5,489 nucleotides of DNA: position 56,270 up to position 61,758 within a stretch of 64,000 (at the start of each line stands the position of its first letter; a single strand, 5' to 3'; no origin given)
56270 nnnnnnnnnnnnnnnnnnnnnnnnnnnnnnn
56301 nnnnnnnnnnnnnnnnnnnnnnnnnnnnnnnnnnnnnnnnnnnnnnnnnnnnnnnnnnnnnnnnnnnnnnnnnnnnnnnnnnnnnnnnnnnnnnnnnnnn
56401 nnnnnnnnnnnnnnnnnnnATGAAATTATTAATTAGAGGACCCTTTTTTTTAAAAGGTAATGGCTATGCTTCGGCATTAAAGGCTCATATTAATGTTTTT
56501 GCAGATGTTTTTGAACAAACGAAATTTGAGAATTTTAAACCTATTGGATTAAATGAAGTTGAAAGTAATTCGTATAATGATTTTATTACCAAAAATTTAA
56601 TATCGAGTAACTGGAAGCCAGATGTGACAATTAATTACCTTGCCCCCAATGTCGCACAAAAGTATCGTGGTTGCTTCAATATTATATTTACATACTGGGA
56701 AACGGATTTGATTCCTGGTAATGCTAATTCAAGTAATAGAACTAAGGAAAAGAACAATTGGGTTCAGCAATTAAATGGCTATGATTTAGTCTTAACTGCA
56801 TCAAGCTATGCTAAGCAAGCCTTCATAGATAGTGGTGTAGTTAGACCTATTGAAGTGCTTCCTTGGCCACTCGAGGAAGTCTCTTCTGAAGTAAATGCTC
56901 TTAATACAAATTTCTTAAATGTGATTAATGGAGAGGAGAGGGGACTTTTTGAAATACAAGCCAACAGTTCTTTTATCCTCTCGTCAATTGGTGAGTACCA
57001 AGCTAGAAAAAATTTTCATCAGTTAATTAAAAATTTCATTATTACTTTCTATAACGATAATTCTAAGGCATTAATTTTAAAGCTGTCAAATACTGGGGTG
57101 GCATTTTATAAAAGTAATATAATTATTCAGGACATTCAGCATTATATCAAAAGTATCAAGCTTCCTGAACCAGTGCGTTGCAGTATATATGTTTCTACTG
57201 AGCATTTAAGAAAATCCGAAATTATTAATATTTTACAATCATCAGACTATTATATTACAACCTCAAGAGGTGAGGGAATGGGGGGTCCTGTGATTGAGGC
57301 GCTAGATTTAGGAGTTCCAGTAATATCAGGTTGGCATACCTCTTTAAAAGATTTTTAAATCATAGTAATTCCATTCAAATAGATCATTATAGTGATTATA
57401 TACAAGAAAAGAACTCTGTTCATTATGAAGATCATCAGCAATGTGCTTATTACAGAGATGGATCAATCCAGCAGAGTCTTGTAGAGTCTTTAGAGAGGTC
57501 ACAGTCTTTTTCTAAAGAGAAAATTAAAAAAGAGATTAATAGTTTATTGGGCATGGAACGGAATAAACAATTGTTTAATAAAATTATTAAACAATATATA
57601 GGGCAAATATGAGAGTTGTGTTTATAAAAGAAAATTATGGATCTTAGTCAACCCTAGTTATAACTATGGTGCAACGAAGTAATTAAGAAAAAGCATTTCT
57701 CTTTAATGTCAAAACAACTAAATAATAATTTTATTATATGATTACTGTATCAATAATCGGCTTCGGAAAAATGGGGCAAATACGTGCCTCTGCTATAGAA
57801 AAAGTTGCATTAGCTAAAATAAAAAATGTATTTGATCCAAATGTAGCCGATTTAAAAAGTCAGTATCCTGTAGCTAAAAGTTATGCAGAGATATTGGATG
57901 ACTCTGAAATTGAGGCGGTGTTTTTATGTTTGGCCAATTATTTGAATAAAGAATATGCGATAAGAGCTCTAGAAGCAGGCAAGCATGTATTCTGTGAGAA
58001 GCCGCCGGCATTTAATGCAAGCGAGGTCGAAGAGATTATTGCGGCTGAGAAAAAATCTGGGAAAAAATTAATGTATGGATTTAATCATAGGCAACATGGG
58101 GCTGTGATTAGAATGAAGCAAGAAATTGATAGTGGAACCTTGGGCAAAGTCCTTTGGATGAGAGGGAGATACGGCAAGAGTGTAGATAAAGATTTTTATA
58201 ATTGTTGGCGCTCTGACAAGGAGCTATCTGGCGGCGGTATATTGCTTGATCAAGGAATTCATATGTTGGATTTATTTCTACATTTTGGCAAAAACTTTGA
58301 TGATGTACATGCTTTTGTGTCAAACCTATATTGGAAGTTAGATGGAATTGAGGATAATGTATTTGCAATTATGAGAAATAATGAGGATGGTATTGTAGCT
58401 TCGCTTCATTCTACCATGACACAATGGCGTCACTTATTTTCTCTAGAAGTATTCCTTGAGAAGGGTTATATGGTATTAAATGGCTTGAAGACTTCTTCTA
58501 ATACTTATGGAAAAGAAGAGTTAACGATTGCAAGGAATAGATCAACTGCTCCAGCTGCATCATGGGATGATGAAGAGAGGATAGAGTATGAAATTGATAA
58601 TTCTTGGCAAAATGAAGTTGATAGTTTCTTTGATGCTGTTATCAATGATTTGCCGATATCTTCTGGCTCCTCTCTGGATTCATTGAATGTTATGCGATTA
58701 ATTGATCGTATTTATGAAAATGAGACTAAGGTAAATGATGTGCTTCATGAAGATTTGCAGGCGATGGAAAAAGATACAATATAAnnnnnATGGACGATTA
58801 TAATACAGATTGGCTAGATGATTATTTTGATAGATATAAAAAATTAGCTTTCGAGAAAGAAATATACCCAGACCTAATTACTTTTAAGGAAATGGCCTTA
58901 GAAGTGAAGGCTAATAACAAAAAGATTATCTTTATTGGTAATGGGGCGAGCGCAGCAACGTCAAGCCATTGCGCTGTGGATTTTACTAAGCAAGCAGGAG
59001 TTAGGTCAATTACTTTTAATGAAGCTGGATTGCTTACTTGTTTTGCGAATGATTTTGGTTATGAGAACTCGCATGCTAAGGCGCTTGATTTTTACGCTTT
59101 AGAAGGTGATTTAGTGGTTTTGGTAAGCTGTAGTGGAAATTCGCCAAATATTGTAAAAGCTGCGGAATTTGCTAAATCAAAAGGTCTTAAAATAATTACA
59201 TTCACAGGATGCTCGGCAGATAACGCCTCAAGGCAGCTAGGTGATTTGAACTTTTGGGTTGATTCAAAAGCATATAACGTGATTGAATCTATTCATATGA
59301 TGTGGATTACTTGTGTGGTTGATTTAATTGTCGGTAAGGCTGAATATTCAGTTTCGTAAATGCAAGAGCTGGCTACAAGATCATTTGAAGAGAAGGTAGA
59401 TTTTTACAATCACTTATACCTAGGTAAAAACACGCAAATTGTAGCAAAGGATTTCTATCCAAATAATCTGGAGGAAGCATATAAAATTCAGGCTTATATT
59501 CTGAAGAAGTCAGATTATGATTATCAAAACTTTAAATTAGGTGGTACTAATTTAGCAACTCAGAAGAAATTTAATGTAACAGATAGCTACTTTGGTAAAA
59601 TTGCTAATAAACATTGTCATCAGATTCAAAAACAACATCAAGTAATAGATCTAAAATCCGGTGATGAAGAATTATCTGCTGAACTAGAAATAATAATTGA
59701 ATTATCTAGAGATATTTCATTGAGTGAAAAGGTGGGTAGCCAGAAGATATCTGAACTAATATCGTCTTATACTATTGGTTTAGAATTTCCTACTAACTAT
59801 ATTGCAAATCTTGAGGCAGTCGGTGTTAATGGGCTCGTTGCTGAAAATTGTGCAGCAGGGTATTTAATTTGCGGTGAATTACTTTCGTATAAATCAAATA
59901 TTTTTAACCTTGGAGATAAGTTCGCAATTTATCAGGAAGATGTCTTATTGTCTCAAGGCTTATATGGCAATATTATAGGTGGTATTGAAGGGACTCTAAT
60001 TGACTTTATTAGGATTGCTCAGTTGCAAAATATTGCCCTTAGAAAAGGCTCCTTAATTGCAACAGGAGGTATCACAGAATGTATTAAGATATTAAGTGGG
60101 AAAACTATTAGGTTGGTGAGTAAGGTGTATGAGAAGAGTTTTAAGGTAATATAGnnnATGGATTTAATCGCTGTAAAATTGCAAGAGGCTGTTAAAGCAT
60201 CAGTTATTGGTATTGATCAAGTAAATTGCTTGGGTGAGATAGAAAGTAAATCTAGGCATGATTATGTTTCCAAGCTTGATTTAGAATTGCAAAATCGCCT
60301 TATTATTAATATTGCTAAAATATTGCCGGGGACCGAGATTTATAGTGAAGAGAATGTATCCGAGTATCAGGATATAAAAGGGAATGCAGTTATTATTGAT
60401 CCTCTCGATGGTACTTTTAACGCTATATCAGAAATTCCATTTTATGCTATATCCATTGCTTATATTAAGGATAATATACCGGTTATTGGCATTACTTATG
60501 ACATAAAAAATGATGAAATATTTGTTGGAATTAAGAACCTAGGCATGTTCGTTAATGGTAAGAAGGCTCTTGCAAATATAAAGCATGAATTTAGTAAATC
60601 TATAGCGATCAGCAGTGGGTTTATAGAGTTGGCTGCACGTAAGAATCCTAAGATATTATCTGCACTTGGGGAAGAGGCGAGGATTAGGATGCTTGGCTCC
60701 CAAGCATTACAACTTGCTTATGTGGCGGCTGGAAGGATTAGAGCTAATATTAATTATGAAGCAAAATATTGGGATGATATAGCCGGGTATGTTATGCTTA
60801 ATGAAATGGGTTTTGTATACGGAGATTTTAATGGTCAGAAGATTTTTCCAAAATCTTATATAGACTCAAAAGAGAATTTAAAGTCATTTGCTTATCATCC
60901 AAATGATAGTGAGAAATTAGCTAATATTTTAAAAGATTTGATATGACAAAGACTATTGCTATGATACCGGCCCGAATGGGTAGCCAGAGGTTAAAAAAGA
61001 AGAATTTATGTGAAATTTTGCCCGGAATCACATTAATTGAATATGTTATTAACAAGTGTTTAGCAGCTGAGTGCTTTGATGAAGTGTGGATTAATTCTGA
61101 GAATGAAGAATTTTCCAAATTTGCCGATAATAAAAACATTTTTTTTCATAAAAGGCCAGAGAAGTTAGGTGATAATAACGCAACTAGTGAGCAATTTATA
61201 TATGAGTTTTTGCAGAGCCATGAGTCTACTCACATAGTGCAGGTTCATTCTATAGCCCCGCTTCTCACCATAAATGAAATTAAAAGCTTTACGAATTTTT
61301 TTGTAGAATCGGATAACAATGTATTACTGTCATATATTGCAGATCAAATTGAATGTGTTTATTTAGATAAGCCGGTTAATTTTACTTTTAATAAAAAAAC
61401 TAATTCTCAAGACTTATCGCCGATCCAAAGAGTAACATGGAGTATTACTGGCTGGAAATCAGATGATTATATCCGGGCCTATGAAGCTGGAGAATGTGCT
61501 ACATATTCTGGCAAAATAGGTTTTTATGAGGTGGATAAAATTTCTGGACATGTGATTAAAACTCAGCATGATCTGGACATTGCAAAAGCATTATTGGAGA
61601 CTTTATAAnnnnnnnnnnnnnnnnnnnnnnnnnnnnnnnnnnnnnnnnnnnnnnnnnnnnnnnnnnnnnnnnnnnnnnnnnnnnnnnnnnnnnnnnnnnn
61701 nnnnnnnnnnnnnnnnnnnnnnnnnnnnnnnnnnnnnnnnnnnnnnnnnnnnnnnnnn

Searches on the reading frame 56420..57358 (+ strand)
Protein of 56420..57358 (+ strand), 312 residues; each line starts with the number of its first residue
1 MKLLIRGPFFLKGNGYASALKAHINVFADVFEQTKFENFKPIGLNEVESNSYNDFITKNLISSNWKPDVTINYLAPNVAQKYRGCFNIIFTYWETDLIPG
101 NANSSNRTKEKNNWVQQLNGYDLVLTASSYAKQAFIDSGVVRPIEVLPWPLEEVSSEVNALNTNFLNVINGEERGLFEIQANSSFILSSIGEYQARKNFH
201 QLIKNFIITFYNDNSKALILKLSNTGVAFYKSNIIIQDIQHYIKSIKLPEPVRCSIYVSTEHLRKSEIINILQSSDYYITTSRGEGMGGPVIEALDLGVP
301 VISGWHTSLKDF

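Call 7: search_protein_families(library=pfam, proteins=[window:56420-57358:+], max_evalue=0.001)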
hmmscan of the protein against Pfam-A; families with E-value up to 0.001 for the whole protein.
window:56420-57358:+ (312 aa): 2 families
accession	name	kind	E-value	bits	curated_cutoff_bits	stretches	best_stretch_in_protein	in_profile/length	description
PF00534.26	Glycos_transf_1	-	9.8e-08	32.2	26.4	1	264-304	82-122/172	Glycosyl transferases group 1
PF13692.12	Glyco_trans_1_4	-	1.6e-05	25.6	27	1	263-303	67-105/142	Glycosyl transferases group 1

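Call 81: search_protein_families(library=ncbifam, proteins=[window:56420-57358:+], max_evalue=0.000001)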
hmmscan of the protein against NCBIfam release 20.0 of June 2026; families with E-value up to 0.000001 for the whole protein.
window:56420-57358:+ (312 aa): 0 families

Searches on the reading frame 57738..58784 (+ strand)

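Call 8: search_protein_families(library=pfam, proteins=[window:57738-58784:+], max_evalue=0.001)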
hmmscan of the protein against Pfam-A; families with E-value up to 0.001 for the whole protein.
window:57738-58784:+ (348 aa): 3 families
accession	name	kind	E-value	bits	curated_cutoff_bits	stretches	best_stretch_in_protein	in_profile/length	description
PF22725.1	GFO_IDH_MocA_C3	-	2e-22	79.9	27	1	125-245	3-123/124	GFO/IDH/MocA C-terminal domain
PF01408.29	GFO_IDH_MocA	-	4.1e-22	79.6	24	1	3-115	2-120/120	Oxidoreductase family, NAD-binding Rossmann fold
PF02894.22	GFO_IDH_MocA_C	-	3.3e-10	40.6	22.9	1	127-327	1-208/218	Oxidoreductase family, C-terminal alpha/beta domain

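Call 81: search_protein_families(library=ncbifam, proteins=[window:57738-58784:+], max_evalue=0.000001)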
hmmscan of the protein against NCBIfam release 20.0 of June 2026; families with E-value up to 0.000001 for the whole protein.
window:57738-58784:+ (348 aa): 8 families
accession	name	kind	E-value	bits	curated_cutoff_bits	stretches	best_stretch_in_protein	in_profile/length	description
TIGR04380.1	myo_inos_iolG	equivalog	2.6e-32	112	355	1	1-323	1-317/330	inositol 2-dehydrogenase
NF052479.1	LevoglcsnDh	equivalog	6.9e-28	97.4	650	1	45-196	61-214/386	levoglucosan dehydrogenase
NF040723.1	UDP-GlcNAcDh_Arch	equivalog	7.8e-24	84.7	450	1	3-233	2-226/302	UDP-N-acetylglucosamine 3-dehydrogenase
NF041392.1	XylDh_Gfo6_Halo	equivalog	4.9e-18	65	350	1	55-332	80-345/350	D-xylose 1-dehydrogenase Gfo6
NF052679.1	InsChiInosDhIolG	equivalog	2.3e-15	56.5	540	1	2-145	3-155/343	bifunctional inositol 2-dehydrogenase/D-chiro-inositol 1-dehydrogenase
NF008607.0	PRK11579.1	subfamily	8.6e-15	54.6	330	1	2-228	5-230/346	oxidoreductase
NF007574.0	PRK10206.1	equivalog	1.4e-11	44.1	352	1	45-182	53-185/345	oxidoreductase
NF058563.1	BT_2159_fam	equivalog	1.1e-08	34.5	650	1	2-141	1-146/350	disaccharide 3-dehydrogenase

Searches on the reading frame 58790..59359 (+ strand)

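Call 8: search_protein_families(library=pfam, proteins=[window:58790-59359:+], max_evalue=0.001)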
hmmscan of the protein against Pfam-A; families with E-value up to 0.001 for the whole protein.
window:58790-59359:+ (189 aa): 2 families
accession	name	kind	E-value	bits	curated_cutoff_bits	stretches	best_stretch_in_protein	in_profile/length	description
PF13580.11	SIS_2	-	2e-11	44.5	27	1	34-140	26-138/138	SIS domain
PF01380.27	SIS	-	5.5e-10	39.6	25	1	101-159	49-106/131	SIS domain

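Call 81: search_protein_families(library=ncbifam, proteins=[window:58790-59359:+], max_evalue=0.000001)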
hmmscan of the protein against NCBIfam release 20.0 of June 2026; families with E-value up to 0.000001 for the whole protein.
window:58790-59359:+ (189 aa): 5 families
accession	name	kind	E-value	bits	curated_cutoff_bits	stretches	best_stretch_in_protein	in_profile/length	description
TIGR00441.1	gmhA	equivalog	1.1e-23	84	209.45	1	41-180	9-153/154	D-sedoheptulose 7-phosphate isomerase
NF001628.0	PRK00414.1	equivalog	1.3e-20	73.9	265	1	42-180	43-186/192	D-sedoheptulose 7-phosphate isomerase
NF010546.0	PRK13936.1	equivalog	8.3e-20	71.4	276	1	29-180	29-188/197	phosphoheptose isomerase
NF008138.0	PRK10886.1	equivalog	1.3e-17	64.2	352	1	24-180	21-186/196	DnaA initiator-associating protein DiaA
NF010547.0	PRK13938.1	equivalog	6.5e-14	52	320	1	44-178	46-185/196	D-sedoheptulose 7-phosphate isomerase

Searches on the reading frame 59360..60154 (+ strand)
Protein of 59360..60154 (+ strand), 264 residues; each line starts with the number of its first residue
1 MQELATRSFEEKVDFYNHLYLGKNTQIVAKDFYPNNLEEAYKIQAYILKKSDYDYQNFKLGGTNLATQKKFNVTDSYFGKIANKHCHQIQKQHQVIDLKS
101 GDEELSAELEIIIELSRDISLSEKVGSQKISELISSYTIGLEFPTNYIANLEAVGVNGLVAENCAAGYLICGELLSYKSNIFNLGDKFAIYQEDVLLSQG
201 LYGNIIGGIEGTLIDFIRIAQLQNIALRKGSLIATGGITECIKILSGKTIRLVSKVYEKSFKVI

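Call 8: search_protein_families(library=pfam, proteins=[window:59360-60154:+], max_evalue=0.001)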
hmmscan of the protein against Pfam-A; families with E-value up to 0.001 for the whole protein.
window:59360-60154:+ (264 aa): 0 families

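Call 10: search_protein_families(library=pfam, proteins=[window:59360-60154:+], max_evalue=10)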
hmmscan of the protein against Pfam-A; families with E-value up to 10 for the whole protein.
window:59360-60154:+ (264 aa): 2 families
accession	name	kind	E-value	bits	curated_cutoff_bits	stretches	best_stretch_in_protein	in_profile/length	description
PF18425.6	CspB_prodomain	-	0.049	14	25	1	91-152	17-77/89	Csp protease B prodomain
PF01557.24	FAA_hydrolase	-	0.079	13.1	23.9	1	92-238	45-182/214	Fumarylacetoacetate (FAA) hydrolase C-terminal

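Call 81: search_protein_families(library=ncbifam, proteins=[window:59360-60154:+], max_evalue=0.000001)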
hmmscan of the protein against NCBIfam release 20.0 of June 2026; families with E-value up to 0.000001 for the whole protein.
window:59360-60154:+ (264 aa): 0 families

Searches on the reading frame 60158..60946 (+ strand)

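Call 8: search_protein_families(library=pfam, proteins=[window:60158-60946:+], max_evalue=0.001)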
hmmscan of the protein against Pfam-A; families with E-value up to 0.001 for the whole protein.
window:60158-60946:+ (262 aa): 1 family
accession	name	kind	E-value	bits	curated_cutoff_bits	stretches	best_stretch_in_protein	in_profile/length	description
PF00459.30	Inositol_P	-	1.2e-34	120.5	27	1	27-235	31-246/271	Inositol monophosphatase family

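Call 81: search_protein_families(library=ncbifam, proteins=[window:60158-60946:+], max_evalue=0.000001)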
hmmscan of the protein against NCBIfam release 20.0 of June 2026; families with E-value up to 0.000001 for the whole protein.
window:60158-60946:+ (262 aa): 6 families
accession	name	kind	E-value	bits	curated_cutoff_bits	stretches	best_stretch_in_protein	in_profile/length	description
NF009321.0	PRK12676.1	equivalog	5.9e-32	110.8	264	1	46-238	52-243/264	bifunctional fructose-bisphosphatase/inositol-phosphate phosphatase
NF008027.1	PRK10757.1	equivalog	5.3e-24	84.6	332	1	27-229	30-235/267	inositol-1-monophosphatase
TIGR02067.1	his_9_HisN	equivalog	2.6e-20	73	275.15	1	27-229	26-229/252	histidinol-phosphatase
NF010678.0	PRK14076.1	equivalog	6.5e-19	68.2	493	1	39-239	44-266/570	bifunctional NADP phosphatase/NAD kinase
TIGR01331.1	bisphos_cysQ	equivalog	2e-14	53.8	228.8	1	27-229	25-232/250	3'(2'),5'-bisphosphate nucleotidase CysQ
NF008182.0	PRK10931.1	equivalog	4.1e-09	35.9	379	1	21-229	21-228/246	3'(2'),5'-bisphosphate nucleotidase CysQ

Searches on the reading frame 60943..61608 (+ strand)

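Call 8: search_protein_families(library=pfam, proteins=[window:60943-61608:+], max_evalue=0.001)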
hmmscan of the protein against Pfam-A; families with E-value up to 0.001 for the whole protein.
window:60943-61608:+ (221 aa): 1 family
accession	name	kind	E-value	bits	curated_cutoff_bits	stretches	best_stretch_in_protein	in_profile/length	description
PF02348.25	CTP_transf_3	-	2e-17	64.2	22.6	1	5-126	1-120/217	Cytidylyltransferase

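Call 81: search_protein_families(library=ncbifam, proteins=[window:60943-61608:+], max_evalue=0.000001)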
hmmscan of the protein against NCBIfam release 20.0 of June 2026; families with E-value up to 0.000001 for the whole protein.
window:60943-61608:+ (221 aa): 4 families
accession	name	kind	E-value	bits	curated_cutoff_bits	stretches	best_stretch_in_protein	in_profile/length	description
TIGR03584.1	PseF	equivalog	5.8e-16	58.8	205.7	1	5-217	1-219/222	pseudaminic acid cytidylyltransferase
NF003952.0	PRK05450.1-5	subfamily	1.5e-11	43.9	193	1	3-134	2-129/250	3-deoxy-manno-octulosonate cytidylyltransferase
NF009905.0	PRK13368.1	subfamily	7.4e-11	41.8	255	1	3-127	2-121/243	3-deoxy-manno-octulosonate cytidylyltransferase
NF003948.0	PRK05450.1-1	equivalog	1.2e-07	31.2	281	1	2-61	4-61/248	3-deoxy-manno-octulosonate cytidylyltransferase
